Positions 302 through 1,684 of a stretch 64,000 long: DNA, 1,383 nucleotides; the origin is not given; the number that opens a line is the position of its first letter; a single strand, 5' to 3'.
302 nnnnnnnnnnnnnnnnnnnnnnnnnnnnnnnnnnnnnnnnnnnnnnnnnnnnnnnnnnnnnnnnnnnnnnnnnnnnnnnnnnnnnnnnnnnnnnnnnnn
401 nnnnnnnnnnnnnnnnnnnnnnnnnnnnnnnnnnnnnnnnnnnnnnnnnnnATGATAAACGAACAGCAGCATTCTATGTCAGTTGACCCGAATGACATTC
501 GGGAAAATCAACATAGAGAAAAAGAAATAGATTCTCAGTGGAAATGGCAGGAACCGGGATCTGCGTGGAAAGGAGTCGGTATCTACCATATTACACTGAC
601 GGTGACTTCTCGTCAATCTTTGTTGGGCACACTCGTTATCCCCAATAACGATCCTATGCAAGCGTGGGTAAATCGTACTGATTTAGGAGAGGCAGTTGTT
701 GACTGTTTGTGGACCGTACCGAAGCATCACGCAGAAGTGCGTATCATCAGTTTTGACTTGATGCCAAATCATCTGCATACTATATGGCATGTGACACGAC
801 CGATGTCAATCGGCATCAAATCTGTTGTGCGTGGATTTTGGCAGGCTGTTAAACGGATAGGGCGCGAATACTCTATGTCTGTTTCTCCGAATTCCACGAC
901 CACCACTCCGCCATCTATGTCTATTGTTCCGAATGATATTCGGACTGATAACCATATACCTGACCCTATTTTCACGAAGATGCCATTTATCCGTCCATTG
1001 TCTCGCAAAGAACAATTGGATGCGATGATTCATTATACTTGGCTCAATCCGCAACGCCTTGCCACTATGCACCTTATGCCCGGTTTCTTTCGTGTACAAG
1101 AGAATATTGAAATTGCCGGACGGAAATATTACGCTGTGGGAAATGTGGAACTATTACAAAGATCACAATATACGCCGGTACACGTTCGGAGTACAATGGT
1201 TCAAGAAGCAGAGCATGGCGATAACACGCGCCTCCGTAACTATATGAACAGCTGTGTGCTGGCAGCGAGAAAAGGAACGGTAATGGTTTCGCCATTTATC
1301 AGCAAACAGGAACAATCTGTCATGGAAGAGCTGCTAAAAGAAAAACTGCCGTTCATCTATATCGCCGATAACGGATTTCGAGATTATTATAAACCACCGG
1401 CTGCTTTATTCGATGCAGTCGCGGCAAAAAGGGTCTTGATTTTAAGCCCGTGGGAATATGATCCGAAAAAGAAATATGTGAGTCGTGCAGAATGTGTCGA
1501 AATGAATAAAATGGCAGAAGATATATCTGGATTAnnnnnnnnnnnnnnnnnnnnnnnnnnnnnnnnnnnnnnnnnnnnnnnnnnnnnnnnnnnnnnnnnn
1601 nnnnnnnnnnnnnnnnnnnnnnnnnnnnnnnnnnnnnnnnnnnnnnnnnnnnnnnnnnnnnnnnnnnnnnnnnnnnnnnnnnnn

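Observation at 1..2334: cas9 is translationally coupled to an HUH/Y1 tyrosine-transposase-family gene in the cas1-cas2 slot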

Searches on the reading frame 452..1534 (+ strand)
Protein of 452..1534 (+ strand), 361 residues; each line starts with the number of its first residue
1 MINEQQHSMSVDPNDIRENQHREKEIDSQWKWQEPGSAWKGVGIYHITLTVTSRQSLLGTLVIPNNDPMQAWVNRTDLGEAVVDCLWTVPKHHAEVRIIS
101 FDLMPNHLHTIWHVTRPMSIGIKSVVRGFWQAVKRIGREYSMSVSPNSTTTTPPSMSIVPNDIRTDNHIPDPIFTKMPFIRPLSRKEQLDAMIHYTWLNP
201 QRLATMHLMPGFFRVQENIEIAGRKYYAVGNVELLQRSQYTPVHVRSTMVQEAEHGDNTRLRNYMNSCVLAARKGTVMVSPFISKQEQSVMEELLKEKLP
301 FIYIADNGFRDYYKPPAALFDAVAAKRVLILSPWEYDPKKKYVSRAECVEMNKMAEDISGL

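Call 3: search_protein_families(library=pfam, proteins=[window:452-1534:+], max_evalue=1)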
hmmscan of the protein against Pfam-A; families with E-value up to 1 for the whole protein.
window:452-1534:+ (361 aa): 0 families

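Call 4: search_protein_families(library=ncbifam, proteins=[window:452-1534:+], max_evalue=1)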
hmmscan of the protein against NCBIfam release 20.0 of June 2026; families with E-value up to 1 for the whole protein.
window:452-1534:+ (361 aa): 2 families
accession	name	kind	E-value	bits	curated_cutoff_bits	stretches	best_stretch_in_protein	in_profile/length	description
NF047646.1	REP_Tyr_transpos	equivalog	0.0014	18.5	80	1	73-127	25-77/146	REP-associated tyrosine transposase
TIGR02057.1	PAPS_reductase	equivalog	0.074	12.9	254.2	1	225-310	109-191/224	phosphoadenosine phosphosulfate reductase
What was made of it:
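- Closest known: REP-associated tyrosine transposases. Different: The window protein itself misses the NCBIfam REP_Tyr_transpos cutoff (18.5 versus 80 bits, call 4).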

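Call 6: find_encoding_contigs(protein=window:452-1534:+, flank=10000, max_places=6)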
Protein window:452-1534:+ (361 aa): 9 contigs read that carry it; 5 places shown.
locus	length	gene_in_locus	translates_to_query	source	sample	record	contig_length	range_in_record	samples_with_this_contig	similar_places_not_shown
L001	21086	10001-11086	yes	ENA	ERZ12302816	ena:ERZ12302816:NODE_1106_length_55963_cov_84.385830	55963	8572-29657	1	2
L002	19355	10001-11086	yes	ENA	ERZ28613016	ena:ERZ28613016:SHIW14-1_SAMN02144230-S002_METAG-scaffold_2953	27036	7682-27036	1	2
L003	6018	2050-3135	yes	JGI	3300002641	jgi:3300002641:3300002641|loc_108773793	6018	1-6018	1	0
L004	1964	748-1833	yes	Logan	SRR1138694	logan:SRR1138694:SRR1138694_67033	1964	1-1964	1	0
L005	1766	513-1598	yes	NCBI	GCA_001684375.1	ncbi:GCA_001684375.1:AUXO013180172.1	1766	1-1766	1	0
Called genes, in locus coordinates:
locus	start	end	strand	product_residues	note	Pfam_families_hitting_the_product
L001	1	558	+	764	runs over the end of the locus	PF05547:Peptidase_M6, PF09479:Flg_new (faint)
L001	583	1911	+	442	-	PF00006:ATP-synt_ab, PF22919:ATP-synt_VA_C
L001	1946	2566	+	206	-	PF01813:ATP-synt_D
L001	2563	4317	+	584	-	PF01496:V_ATPase_I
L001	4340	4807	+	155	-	PF00137:ATP-synt_C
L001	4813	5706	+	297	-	PF00698:Acyl_transf_1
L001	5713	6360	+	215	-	PF00702:Hydrolase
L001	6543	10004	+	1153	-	PF01844:HNH, PF13395:HNH_4, PF14279:HNH_5 (weak), PF18541:RuvC_III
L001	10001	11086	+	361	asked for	-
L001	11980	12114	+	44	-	PF00301:Rubredoxin, PF21349:RUBY_RBDX (weak)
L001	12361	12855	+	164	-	-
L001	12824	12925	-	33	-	-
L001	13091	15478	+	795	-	PF02190:LON_substr_bdg, PF00004:AAA, PF07728:AAA_5, PF22667:Lon_lid, PF05362:Lon_C, PF13541:ChlI (weak)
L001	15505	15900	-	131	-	PF13560:HTH_31 (weak), PF01381:HTH_3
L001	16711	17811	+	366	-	PF00288:GHMP_kinases_N, PF08544:GHMP_kinases_C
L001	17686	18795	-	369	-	PF02518:HATPase_c, PF14501:HATPase_c_5 (weak)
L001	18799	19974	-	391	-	PF03977:OAD_beta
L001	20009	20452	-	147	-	PF25973:BSH_CzcB (faint), PF00364:Biotin_lipoyl, PF25917:BSH_RND (weak), PF25984:BSH_YknX (weak)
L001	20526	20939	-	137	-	PF04277:OAD_gamma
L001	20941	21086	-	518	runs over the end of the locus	PF01039:Carboxyl_trans, PF03255:ACCA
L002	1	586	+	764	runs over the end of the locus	PF05547:Peptidase_M6, PF09479:Flg_new (faint)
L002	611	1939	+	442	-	PF00006:ATP-synt_ab, PF22919:ATP-synt_VA_C (weak)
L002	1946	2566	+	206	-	PF01813:ATP-synt_D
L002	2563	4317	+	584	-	PF01496:V_ATPase_I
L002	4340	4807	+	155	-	PF00137:ATP-synt_C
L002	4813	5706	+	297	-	PF00698:Acyl_transf_1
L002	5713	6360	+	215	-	PF00702:Hydrolase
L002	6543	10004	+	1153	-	PF01844:HNH, PF13395:HNH_4, PF14279:HNH_5 (weak), PF18541:RuvC_III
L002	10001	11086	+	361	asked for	-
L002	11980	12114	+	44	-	PF00301:Rubredoxin, PF21349:RUBY_RBDX (weak)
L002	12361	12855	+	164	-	-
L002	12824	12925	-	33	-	-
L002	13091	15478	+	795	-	PF02190:LON_substr_bdg, PF00004:AAA, PF07728:AAA_5, PF22667:Lon_lid, PF05362:Lon_C, PF13541:ChlI (weak)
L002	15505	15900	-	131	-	PF13560:HTH_31 (weak), PF01381:HTH_3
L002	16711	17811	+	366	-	PF00288:GHMP_kinases_N, PF08544:GHMP_kinases_C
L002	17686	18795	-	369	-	PF02518:HATPase_c, PF14501:HATPase_c_5 (weak)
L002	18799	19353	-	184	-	?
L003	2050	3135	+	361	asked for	-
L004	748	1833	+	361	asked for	-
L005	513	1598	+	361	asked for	-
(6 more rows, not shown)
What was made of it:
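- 1..455 (+): 3' end of cas9 (last 150 codons; stop TGA at 453-455). Contigs L001 and L002 carry the identical region with a 1153-aa gene that hits HNH and RuvC_III (call 6).
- Checked: The upstream gene is a full-length cas9 of 1153 aa with HNH and RuvC_III Pfam hits, on longer contigs carrying the identical ORF (call 6). Upstream of cas9 are V-ATPase, acyltransferase and HAD hydrolase genes (call 6).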

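Call 7: find_homologous_proteins(query=window:452-1534:+)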
Query window:452-1534:+ (361 aa): 3008 proteins with E <= 0.001 among 3944 candidates; the best 120 are listed.
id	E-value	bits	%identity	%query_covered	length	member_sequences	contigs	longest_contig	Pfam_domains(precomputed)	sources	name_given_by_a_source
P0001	2.3e-247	838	100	100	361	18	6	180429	-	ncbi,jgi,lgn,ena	-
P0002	2.1e-226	769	91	100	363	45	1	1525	-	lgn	-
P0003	6.0e-213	725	90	100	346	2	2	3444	-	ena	-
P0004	5.9e-212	721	88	100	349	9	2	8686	-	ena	-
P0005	3.1e-186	637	78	100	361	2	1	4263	-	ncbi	-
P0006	5.2e-185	633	78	100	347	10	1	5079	-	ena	-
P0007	1.4e-182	625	78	99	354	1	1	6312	-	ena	-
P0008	4.1e-182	623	77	100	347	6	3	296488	-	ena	-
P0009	7.9e-182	622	77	100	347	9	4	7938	-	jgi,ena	-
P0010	4.5e-181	620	77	100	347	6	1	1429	-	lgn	-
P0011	2.4e-180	617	76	100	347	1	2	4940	-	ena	-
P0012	1.1e-178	612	75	100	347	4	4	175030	-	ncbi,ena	-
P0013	5.4e-178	610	76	100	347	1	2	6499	-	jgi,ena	-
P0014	7.0e-178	609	77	100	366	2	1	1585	-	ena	-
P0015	1.6e-174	598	76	100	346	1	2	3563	-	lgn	-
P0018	2.7e-168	578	72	99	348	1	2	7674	-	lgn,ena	-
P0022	9.8e-165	566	69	100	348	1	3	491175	-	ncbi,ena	-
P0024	1.1e-163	563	69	100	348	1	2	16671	-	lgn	-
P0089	3.9e-137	475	63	93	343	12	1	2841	-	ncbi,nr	ncbi:MAG: hypothetical protein J6S87_04640 [Bacteroidales bacterium]|nr:hypothetical protein [Bacter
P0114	1.4e-135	470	62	93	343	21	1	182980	-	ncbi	-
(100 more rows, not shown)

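Call 11: find_related_loci(query=A1, collection=genome_contigs, flank=10000)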
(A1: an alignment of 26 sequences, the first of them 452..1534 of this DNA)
Query A1 (361 aa) in genome_contigs; peptide patterns used: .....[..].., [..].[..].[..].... (x = any residue, [..] = any of these).
329 stretches matched a pattern; 315 encode a relative of the query (tblastn E <= 1e-3); the best 80 are kept; 80 distinct loci.
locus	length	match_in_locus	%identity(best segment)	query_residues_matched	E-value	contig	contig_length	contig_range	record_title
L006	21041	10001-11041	75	1-361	0e+0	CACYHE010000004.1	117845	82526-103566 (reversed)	MAG: uncultured Bacteroidales bacterium isolate RUG11936 genome assembly, contig: RUG11936_asm_4, whole genome shotgun s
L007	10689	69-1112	69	1-361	2e-175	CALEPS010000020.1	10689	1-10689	MAG TPA_asm: uncultured Bacteroidales bacterium isolate ERR1278073_bin.19_CONCOCT_v1.1_MAG genome assembly, contig: ERZ8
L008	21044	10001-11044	69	1-361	1e-174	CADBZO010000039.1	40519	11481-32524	MAG: uncultured Bacteroidales bacterium isolate RUG14447 genome assembly, contig: RUG14447_asm_39, whole genome shotgun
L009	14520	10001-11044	69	1-361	9e-175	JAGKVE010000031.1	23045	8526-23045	MAG: Bacteroidia bacterium isolate pig5.17 pig5_17_218, whole genome shotgun sequence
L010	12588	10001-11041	69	2-361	3e-172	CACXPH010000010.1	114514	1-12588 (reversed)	MAG: uncultured Bacteroidales bacterium isolate RUG11479 genome assembly, contig: RUG11479_asm_10, whole genome shotgun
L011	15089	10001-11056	69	3-361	6e-166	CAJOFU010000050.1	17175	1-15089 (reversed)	Paludibacteraceae bacterium isolate Red_deer_3_mag_174 genome assembly, contig: scaffold_8498, whole genome shotgun sequ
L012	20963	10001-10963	71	27-360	5e-164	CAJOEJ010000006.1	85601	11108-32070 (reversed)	Paludibacteraceae bacterium isolate Red_deer_2_mag_82 genome assembly, contig: scaffold_60, whole genome shotgun sequenc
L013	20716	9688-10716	63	3-360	1e-148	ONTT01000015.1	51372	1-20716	uncultured Bacteroidales bacterium isolate RUG631 genome assembly, contig: scaffold_547, whole genome shotgun sequence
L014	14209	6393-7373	66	29-359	4e-147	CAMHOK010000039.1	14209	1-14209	MAG: uncultured Bacteroidales bacterium isolate SRR11784282_bin.32_metaWRAP_v1.3_MAG genome assembly, contig: ERZ1220294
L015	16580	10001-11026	62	14-359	9e-146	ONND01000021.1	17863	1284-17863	uncultured Bacteroidales bacterium isolate RUG456 genome assembly, contig: scaffold_1976, whole genome shotgun sequence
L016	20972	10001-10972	65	27-360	2e-145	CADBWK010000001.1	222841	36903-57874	MAG: uncultured Bacteroidales bacterium isolate RUG14367 genome assembly, contig: RUG14367_asm_1, whole genome shotgun s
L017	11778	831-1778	65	30-359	1e-144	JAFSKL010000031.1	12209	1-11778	MAG: Paludibacteraceae bacterium isolate RGIG3224 Goat_Reticulum-2__c171495, whole genome shotgun sequence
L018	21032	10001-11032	61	14-359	2e-143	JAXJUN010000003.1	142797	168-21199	MAG: Paludibacteraceae bacterium isolate DOME_MAG_5269 5269_C0326_k141_22868, whole genome shotgun sequence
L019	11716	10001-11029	62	30-361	7e-143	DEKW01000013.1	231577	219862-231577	MAG TPA_asm: Bacteroidales bacterium UBA2712 UBA2712_contig_274, whole genome shotgun sequence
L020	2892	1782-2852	62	22-361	2e-149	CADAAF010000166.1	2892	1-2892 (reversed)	MAG: uncultured Bacteroidales bacterium isolate RUG13111 genome assembly, contig: RUG13111_asm_166, whole genome shotgun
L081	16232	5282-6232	59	29-359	2e-131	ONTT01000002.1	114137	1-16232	uncultured Bacteroidales bacterium isolate RUG631 genome assembly, contig: scaffold_56, whole genome shotgun sequence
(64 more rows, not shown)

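Call 15: search_protein_representatives(alignment_id=A1)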
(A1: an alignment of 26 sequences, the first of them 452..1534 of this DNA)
Query: 26 sequences, 346 profile positions. Proteins with E-value up to 0.001 (for the whole library): 2363; up to 1e-10: 1294; up to 1e-30: 342. The best 150 are listed.
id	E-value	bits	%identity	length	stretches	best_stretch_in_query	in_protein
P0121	1.2e-153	527.9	-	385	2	151-344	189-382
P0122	3.3e-153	526.4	-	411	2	154-344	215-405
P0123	1.5e-143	494.7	-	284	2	131-344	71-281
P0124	5.0e-127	440.3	-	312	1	15-290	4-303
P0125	4.9e-112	391.0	-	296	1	93-344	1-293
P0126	2.3e-110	385.5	-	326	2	148-344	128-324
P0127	1.2e-107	376.6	-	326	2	155-343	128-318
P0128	3.4e-96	338.9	-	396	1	14-343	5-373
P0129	3.4e-96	338.9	-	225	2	13-163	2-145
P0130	3.0e-95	335.8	-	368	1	15-317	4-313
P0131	6.4e-95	334.7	-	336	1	18-343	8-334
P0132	5.8e-87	308.6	-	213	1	151-344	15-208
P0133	1.1e-85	304.4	-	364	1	148-344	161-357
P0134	1.9e-83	297.0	-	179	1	175-344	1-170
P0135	9.4e-83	294.7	-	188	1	3-171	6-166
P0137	2.2e-76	273.8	-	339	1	27-342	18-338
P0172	2.1e-55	204.8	-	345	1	27-343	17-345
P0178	4.8e-54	200.3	-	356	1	6-339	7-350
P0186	3.0e-52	194.4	-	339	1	20-344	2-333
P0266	3.5e-42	161.3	-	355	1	30-341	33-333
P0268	5.7e-42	160.6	-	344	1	33-344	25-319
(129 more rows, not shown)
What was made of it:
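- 452..1537 (+): 361-aa HUH-DprA fusion gene. Its ATG overlaps the cas9 stop (ATGA). The family has 3008 homologues (call 7) and 2363 representatives at 50% identity (call 15).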

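Call 17: search_protein_families(library=pfam, alignment_id=A2, max_evalue=0.01)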
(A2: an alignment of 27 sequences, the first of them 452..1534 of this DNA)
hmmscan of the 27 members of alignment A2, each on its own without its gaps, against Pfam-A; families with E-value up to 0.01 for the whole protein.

A. member 1, window:452-1534:+ (361 aa): 0 families

B. families by the number of members that match (of 27 scanned): 2 families
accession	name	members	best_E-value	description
PF01797.21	Y1_Tnp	20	9.4e-06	Transposase IS200 like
PF22169.1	AP205_coat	1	0.00089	AP205 coat protein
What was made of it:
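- Y1_Tnp Pfam hits in 20 of 27 distant members (call 17).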

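Call 18: predict_structure(alignment_id=A1)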
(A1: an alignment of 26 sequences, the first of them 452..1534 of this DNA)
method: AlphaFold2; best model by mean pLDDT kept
length: 361 residues; sequences in the alignment: 26
mean_pLDDT: 80.1   pTM: 0.69
mean pLDDT of the five models: 80.1, 79.5, 79.0, 78.7, 77.5
residues with pLDDT >= 90: 180; 70-90: 110; 50-70: 11; < 50: 60
segments of 3 or more residues with pLDDT < 50: 1-29, 34-37, 145-169
pLDDT, mean of each block of 10 residues (from residue 1): 27 36 39 51 87 91 94 94 94 90 94 86 89 88 49 32 40 84 80 84 91 91 92 92 90 92 95 96 91 95 91 80 94 88 86 93 78
secondary structure, 60 per line:
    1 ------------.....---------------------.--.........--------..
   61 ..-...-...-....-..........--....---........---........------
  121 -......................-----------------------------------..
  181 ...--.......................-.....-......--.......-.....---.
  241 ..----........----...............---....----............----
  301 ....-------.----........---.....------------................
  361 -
elements in order: H13-17 E42-50 E59-62 E72-75 H77-86 H89-92 E96-103 E107-114 H122-143 E179-183 H186-208 H210-213 E216-221 E224-230 H232-236 E240-242 H247-254 H259-273 E277-280 H285-296 E301-304 H317-324 E328-332 H345-360
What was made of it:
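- On Y1 HUH (TnpA_Y1) superfamily: Y195 lies in predicted helix 186-208 (call 18).
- On DprA/Smf-like (SLOG) domain: This rests on a predicted model with pLDDT 80-96 in this region (call 18).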

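Call 22: fold_search(model_id=the predicted structure, library=pdb)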
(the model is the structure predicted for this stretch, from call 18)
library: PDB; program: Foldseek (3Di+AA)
matches with E <= 10: 754; with E <= 0.001: 19
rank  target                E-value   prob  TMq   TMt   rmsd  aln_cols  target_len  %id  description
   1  8zva                  1.3e-06  1.00  0.30  0.35  12.6       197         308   16  structure of ShosA from E.coli APEC O1 (released 2025-04-09)
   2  2xma_A                1.3e-04  1.00  0.24  0.56   8.8       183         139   11  DEINOCOCCUS RADIODURANS ISDRA2 TRANSPOSASE RIGHT END DNA COMPLEX (released 2010-10-13)
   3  2xma_E                1.3e-04  1.00  0.24  0.55   8.8       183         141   11  DEINOCOCCUS RADIODURANS ISDRA2 TRANSPOSASE RIGHT END DNA COMPLEX (released 2010-10-13)
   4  4ljr_A                1.4e-04  1.00  0.28  0.44   5.6       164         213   16  Structural insights into the unique single-stranded DNA binding mode of DNA processing protein A from Helicobacter pyl (released 2014-01-01)
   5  4ljk_B                1.8e-04  1.00  0.27  0.42   5.8       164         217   16  Structural insights into the unique single-stranded DNA binding mode of DNA processing protein A from Helicobacter pyl (released 2014-01-01)
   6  2xqc_D                2.0e-04  1.00  0.24  0.57   6.9       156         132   12  DEINOCOCCUS RADIODURANS ISDRA2 TRANSPOSASE COMPLEXED WITH LEFT END RECOGNITION AND CLEAVAGE SITE AND ZN (released 2010-10-13)
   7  2xm3_D                2.6e-04  1.00  0.24  0.58   6.2       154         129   12  Deinococcus radiodurans ISDra2 Transposase Left end DNA complex (released 2010-10-13)
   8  2vjv_A                3.5e-04  1.00  0.26  0.68   5.3       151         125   14  Crystal structure of the IS608 transposase in complex with left end 26-mer DNA hairpin and a 6-mer DNA representing th (released 2008-02-19)
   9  4ljk_G                4.0e-04  1.00  0.28  0.44   5.6       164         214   16  Structural insights into the unique single-stranded DNA binding mode of DNA processing protein A from Helicobacter pyl (released 2014-01-01)
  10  2xm3_C                4.2e-04  1.00  0.23  0.58   6.6       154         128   12  Deinococcus radiodurans ISDra2 Transposase Left end DNA complex (released 2010-10-13)
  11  2xma_B                4.5e-04  1.00  0.24  0.56   6.9       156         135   12  DEINOCOCCUS RADIODURANS ISDRA2 TRANSPOSASE RIGHT END DNA COMPLEX (released 2010-10-13)
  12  4ljl_A                5.0e-04  1.00  0.28  0.43   5.6       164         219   18  Structural insights into the unique single-stranded DNA binding mode of DNA processing protein A from Helicobacter pyl (released 2014-01-01)
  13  2xm3_B                5.0e-04  1.00  0.23  0.57   6.6       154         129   12  Deinococcus radiodurans ISDra2 Transposase Left end DNA complex (released 2010-10-13)
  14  4ljk_F                5.3e-04  1.00  0.28  0.43   5.5       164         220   16  Structural insights into the unique single-stranded DNA binding mode of DNA processing protein A from Helicobacter pyl (released 2014-01-01)
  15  2xo6_D                5.3e-04  1.00  0.24  0.59   6.5       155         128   12  DEINOCOCCUS RADIODURANS ISDRA2 TRANSPOSASE Y132F MUTANT COMPLEXED WITH LEFT END RECOGNITION AND CLEAVAGE SITE (released 2010-10-13)
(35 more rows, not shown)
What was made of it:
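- On Y1 HUH (TnpA_Y1) superfamily: But 20 of 27 distant members hit PF01797 (call 17), and Foldseek probability is 1.0 to 2XMA, 2VJV and 4ER8 (call 22).
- On DprA/Smf-like (SLOG) domain: Foldseek matches 4LJR, 5MLL, 3UQZ and 8ZVA (call 22).
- Closest known: DprA/Smf and the DprA-like ShosA of the Shosta defence system. Same: The C-terminal domain has the same Rossmann-like fold (Foldseek E 1.3e-6 to 1e-3, call 22).
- Foldseek matches to IS608 and ISDra2 TnpA, RAYT 4ER8, DprA 4LJR and ShosA 8ZVA (call 22). The best structural match of the C-terminal domain is ShosA, of the Shosta anti-phage system (call 22).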
